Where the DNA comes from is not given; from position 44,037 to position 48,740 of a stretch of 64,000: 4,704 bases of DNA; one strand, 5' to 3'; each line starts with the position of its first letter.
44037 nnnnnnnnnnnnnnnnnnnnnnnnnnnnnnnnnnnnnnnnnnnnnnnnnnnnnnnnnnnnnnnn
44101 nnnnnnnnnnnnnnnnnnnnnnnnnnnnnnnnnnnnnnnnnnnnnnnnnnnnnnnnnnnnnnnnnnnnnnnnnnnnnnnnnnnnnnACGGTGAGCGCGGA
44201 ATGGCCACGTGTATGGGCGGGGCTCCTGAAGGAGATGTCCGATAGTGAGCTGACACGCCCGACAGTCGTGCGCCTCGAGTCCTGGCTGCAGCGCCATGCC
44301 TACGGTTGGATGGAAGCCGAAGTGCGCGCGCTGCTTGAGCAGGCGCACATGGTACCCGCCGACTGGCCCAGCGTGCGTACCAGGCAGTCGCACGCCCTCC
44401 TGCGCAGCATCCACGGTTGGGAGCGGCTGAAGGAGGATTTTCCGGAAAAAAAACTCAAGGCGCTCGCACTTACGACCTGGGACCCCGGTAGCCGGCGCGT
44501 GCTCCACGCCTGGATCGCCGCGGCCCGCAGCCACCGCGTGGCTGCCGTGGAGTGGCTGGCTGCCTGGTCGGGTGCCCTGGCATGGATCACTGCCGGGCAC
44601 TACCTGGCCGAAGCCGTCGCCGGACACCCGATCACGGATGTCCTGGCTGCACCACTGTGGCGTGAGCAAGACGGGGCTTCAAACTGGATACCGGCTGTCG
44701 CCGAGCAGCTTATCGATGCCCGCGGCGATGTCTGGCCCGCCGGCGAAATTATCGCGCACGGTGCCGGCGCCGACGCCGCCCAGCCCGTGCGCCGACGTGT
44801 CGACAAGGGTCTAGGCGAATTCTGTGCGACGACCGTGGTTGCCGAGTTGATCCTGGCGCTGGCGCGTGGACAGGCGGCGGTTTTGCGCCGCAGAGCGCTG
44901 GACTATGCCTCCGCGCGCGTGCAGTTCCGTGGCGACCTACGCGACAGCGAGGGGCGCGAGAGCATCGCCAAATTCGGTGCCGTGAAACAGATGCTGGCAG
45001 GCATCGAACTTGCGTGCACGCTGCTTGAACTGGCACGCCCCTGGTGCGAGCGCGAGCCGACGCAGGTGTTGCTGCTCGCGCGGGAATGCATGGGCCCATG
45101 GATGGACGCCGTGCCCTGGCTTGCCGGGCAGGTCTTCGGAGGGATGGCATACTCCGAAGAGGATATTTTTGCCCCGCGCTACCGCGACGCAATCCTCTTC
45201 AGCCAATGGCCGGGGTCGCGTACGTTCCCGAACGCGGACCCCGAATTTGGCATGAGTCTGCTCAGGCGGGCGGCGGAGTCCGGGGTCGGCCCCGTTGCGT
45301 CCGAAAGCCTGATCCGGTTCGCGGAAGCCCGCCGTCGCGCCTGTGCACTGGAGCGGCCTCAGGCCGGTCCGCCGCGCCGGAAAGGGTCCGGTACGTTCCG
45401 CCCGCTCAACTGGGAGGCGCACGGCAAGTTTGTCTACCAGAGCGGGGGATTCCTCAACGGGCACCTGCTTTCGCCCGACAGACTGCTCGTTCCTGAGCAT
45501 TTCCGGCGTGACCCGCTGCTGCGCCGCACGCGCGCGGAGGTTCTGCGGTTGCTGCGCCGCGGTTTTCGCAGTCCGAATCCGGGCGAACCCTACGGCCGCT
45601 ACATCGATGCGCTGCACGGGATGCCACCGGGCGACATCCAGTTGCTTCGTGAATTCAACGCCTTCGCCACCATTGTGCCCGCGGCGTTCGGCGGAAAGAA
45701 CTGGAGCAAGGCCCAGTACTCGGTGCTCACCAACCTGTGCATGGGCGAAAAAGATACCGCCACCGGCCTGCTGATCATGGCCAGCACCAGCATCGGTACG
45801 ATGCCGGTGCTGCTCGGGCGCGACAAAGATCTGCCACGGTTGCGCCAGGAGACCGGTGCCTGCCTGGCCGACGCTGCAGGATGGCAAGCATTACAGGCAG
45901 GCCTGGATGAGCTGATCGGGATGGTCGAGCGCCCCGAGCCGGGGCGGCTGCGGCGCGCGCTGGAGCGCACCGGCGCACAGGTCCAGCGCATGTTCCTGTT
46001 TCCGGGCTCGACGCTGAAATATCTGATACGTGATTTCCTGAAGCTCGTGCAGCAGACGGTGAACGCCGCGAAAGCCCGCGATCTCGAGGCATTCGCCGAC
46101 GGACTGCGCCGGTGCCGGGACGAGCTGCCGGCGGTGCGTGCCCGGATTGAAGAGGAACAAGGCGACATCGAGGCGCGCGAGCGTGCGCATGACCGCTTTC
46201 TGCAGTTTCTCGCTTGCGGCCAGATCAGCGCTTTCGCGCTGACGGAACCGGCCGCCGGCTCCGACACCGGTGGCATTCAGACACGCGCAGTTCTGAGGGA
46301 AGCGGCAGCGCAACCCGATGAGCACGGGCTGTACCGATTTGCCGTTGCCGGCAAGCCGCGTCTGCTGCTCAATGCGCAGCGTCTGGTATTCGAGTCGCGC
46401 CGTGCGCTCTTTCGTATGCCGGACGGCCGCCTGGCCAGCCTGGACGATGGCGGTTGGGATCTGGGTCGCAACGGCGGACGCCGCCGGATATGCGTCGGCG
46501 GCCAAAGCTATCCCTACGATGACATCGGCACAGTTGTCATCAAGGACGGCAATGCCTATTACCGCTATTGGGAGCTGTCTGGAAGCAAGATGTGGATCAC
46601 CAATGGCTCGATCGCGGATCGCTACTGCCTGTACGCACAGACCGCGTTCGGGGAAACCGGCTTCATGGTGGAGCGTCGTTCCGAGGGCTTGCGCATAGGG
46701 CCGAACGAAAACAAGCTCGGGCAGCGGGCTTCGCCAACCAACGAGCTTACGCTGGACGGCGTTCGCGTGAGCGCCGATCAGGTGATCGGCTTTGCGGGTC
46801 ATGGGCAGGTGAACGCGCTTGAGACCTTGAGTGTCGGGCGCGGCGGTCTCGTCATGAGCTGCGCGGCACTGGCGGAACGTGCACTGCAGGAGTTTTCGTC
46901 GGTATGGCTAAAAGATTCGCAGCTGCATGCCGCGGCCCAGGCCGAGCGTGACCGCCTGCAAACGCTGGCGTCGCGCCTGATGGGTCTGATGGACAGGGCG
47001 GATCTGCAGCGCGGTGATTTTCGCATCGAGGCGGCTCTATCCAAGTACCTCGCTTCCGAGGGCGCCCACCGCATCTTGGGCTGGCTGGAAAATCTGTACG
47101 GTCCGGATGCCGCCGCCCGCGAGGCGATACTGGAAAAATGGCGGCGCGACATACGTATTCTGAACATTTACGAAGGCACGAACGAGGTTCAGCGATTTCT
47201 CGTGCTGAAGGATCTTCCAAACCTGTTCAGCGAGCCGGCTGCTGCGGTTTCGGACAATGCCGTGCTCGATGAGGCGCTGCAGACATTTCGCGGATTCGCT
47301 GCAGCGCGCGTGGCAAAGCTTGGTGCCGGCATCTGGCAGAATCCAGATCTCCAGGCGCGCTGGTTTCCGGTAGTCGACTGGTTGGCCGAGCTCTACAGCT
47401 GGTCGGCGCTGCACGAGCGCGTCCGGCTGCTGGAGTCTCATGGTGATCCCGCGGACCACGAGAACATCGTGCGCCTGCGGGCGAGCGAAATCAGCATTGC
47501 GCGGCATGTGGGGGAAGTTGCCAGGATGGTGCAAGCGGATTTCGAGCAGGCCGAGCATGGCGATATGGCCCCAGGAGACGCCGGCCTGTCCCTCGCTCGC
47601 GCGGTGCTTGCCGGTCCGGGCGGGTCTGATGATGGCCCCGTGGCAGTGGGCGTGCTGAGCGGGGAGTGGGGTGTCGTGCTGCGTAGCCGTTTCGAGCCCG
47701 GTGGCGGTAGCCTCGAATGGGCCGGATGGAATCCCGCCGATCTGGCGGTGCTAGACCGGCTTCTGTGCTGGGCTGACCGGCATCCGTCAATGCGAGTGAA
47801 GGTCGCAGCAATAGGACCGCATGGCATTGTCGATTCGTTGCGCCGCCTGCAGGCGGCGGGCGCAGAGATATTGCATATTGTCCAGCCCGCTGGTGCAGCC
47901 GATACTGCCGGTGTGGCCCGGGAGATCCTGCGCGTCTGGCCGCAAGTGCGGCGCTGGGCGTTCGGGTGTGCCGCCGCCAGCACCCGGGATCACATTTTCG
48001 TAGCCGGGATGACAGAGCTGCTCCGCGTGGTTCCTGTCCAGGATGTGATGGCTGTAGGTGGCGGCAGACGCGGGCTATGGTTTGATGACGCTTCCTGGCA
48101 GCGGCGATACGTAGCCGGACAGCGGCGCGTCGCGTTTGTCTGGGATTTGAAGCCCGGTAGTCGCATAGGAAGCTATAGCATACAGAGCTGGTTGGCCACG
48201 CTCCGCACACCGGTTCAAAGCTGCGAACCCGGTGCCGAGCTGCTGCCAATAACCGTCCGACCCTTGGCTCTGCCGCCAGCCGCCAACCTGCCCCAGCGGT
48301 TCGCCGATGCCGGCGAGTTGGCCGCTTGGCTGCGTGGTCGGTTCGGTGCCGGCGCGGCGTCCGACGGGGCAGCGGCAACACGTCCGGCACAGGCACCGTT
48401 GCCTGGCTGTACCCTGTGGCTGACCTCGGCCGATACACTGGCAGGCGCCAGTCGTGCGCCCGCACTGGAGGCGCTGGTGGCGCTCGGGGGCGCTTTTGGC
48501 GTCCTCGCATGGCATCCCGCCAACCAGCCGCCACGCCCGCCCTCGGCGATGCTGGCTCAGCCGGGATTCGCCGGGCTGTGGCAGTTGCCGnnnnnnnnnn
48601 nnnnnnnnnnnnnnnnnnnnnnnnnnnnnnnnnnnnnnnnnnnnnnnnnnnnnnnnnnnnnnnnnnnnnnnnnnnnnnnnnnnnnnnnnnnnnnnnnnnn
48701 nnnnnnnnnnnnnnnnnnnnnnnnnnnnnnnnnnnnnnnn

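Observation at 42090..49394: One 2434-aa polypeptide fuses the whole acyl-CoA-to-quinone electron relay (FixC-FixX-ACAD'-ACAD-EtfB-EtfA)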

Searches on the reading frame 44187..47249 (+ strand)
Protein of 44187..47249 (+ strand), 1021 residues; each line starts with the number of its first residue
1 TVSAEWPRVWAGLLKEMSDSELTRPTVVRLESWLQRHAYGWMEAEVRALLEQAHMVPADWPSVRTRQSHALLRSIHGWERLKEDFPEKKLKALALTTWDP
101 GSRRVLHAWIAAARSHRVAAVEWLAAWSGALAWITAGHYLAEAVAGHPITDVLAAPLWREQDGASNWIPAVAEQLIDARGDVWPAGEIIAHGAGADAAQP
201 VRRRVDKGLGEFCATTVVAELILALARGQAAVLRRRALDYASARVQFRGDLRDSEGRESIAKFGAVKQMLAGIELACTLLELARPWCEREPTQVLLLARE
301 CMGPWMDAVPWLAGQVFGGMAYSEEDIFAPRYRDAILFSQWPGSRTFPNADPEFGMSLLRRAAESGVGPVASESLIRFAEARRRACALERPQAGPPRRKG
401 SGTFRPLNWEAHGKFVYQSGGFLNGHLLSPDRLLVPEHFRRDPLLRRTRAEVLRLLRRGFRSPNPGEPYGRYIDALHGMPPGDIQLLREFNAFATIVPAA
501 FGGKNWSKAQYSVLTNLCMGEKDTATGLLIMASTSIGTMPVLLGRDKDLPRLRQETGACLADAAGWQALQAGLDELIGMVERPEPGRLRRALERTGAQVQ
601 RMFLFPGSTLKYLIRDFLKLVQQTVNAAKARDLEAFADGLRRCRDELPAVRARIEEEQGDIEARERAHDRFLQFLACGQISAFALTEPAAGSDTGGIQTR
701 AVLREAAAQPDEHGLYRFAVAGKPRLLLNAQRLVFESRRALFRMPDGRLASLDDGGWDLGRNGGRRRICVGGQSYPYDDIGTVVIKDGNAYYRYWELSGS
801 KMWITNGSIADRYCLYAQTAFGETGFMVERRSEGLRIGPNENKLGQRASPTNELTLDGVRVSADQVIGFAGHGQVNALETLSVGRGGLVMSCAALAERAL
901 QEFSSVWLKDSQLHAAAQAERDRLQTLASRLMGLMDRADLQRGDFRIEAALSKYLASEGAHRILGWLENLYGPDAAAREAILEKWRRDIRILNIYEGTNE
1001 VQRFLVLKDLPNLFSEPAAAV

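Call 42: predict_structure(alignment_id=A5)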
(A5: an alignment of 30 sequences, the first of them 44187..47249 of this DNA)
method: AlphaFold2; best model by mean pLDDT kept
length: 1021 residues; sequences in the alignment: 30
mean_pLDDT: 85.6   pTM: 0.83
mean pLDDT of the five models: 85.6, 84.3, 83.6, 82.8, 78.4
residues with pLDDT >= 90: 542; 70-90: 348; 50-70: 87; < 50: 44
segments of 3 or more residues with pLDDT < 50: 1-3, 54-63, 321-324, 393-401, 688-696, 844-851
pLDDT, mean of each block of 10 residues (from residue 1): 60 77 82 78 69 48 62 88 93 93 96 95 95 97 95 95 92 94 92 93 92 92 95 89 70 72 83 93 93 92 89 78 61 88 64 87 69 86 77 48 75 89 85 91 96 95 91 84 94 95 95 92 89 89 94 96 96 95 89 94 90 93 92 94 96 95 97 95 61 55 95 92 93 93 94 84 86 90 93 93 71 90 91 80 47 80 96 84 84 91 91 89 92 91 86 88 89 90 85 64 63 74 52
secondary structure, 60 per line:
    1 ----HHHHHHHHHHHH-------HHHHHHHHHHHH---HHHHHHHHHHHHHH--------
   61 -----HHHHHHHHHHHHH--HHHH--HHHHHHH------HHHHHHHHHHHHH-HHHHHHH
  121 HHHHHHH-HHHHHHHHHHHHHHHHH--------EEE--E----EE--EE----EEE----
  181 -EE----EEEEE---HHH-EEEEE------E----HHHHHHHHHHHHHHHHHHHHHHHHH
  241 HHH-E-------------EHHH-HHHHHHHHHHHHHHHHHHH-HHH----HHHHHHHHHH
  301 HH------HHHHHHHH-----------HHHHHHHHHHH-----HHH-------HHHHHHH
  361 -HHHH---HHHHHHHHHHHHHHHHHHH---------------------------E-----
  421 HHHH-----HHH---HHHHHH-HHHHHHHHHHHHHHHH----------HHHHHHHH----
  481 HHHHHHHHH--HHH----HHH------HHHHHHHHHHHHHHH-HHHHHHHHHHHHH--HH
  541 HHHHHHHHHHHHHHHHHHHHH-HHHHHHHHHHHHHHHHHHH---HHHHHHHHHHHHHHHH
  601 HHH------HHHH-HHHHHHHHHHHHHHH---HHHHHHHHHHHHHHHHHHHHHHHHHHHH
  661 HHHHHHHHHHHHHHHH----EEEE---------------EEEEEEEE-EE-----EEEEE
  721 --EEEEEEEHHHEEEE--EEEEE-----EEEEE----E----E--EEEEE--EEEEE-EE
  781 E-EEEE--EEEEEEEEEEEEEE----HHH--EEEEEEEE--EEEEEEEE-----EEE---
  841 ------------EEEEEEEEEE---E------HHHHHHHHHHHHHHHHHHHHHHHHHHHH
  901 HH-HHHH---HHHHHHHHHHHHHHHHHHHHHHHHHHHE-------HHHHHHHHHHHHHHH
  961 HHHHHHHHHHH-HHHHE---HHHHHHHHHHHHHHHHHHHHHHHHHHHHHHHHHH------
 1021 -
elements in order (helices of 4 or more, strands of 3 or more residues): H5-16 H24-35 H39-52 H66-78 H81-84 H87-93 H100-112 H114-127 H129-145 E154-156 E174-176 E188-192 E200-204 H216-243 H264-282 H291-302 H309-316 H328-338 H354-360 H362-365 H369-387 H421-424 H436-441 H443-458 H469-476 H481-489 H508-522 H524-536 H539-561 H563-581 H585-603 H610-613 H615-629 H633-676 E681-684 E700-707 E716-720 E723-729 E733-736 E739-743 E749-753 E766-770 E773-777 E779-781 E783-786 E789-802 E812-819 E822-829 E835-837 E853-862 H873-902 H904-907 H911-937 H946-971 H973-976 H981-1014

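Call 46: fold_search(model_id=the predicted structure, library=pdb)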
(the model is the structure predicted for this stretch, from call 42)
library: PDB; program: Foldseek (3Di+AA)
matches with E <= 10: 476; with E <= 0.001: 269
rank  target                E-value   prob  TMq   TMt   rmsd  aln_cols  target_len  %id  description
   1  2uxw                  8.7e-11  1.00  0.31  0.54   7.1       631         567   20  Crystal structure of human very long chain acyl-CoA dehydrogenase (ACADVL) (released 2007-05-01)
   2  9w61_A                2.0e-10  1.00  0.29  0.74   9.6       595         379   18  Butyryl CoA dehydrogenase with FAD (released 2025-11-26)
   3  8ca1_A                2.3e-10  1.00  0.30  0.51   9.7       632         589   20  Cryo-EM structure of the ACADVL dimer from Mus musculus. (released 2023-12-20)
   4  3b96                  3.8e-10  1.00  0.32  0.56   8.7       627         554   21  Structural Basis for Substrate Fatty-Acyl Chain Specificity: Crystal Structure of Human Very-Long-Chain Acyl-CoA Dehydro (released 2008-02-12)
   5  9w61_B                3.8e-10  1.00  0.29  0.72   9.7       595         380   18  Butyryl CoA dehydrogenase with FAD (released 2025-11-26)
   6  9w61_D                3.9e-10  1.00  0.30  0.74   9.2       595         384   18  Butyryl CoA dehydrogenase with FAD (released 2025-11-26)
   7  7s7g                  4.2e-10  1.00  0.31  0.53   6.6       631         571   20  Crystal Structure Analysis of Human VLCAD (released 2022-09-28)
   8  9w60_A                6.1e-10  1.00  0.30  0.74   9.4       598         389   18  Butyryl CoA dehydrogenase (released 2025-12-10)
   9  3owa_C                8.5e-10  1.00  0.32  0.54   6.8       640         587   17  Crystal Structure of Acyl-CoA Dehydrogenase complexed with FAD from Bacillus anthracis (released 2010-10-13)
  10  3owa_A                8.5e-10  1.00  0.32  0.54   5.9       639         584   16  Crystal Structure of Acyl-CoA Dehydrogenase complexed with FAD from Bacillus anthracis (released 2010-10-13)
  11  4n5f_A                9.2e-10  1.00  0.30  0.77   5.5       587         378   18  Crystal Structure of a Putative acyl-CoA dehydrogenase with bound FADH2 from Burkholderia cenocepacia J2315 (released 2013-10-30)
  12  2z1q_A                9.2e-10  1.00  0.32  0.57   5.6       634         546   19  Crystal structure of acyl CoA dehydrogenase (released 2008-05-13)
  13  2jif_A                1.0e-09  1.00  0.29  0.72   8.8       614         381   16  Structure of human short-branched chain acyl-CoA dehydrogenase (ACADSB) (released 2007-04-03)
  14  1ukw_A                1.0e-09  1.00  0.30  0.77   5.9       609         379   18  Crystal structure of medium-chain acyl-CoA dehydrogenase from Thermus thermophilus HB8 (released 2004-11-09)
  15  3owa_D                1.0e-09  1.00  0.33  0.55   5.7       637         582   17  Crystal Structure of Acyl-CoA Dehydrogenase complexed with FAD from Bacillus anthracis (released 2010-10-13)
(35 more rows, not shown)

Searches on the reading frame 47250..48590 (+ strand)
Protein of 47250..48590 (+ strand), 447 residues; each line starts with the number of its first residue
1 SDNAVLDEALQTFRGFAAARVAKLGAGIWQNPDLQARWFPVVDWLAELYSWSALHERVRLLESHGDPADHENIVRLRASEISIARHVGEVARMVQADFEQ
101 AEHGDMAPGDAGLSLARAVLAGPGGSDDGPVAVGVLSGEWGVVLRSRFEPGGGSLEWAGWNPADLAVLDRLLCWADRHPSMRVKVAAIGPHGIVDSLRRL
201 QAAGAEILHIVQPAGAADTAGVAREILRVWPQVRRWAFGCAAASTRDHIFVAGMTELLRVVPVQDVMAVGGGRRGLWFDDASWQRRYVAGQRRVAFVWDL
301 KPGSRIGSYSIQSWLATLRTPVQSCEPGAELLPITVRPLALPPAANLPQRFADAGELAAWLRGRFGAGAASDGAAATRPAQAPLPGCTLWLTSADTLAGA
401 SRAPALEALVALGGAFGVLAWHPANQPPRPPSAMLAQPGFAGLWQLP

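Call 27: search_solved_structures(query=window:47250-48590:+, max_evalue=10, show_alignments=2)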
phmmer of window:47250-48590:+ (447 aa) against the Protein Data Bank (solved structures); distinct sequences matched with E-value up to 10: 0.
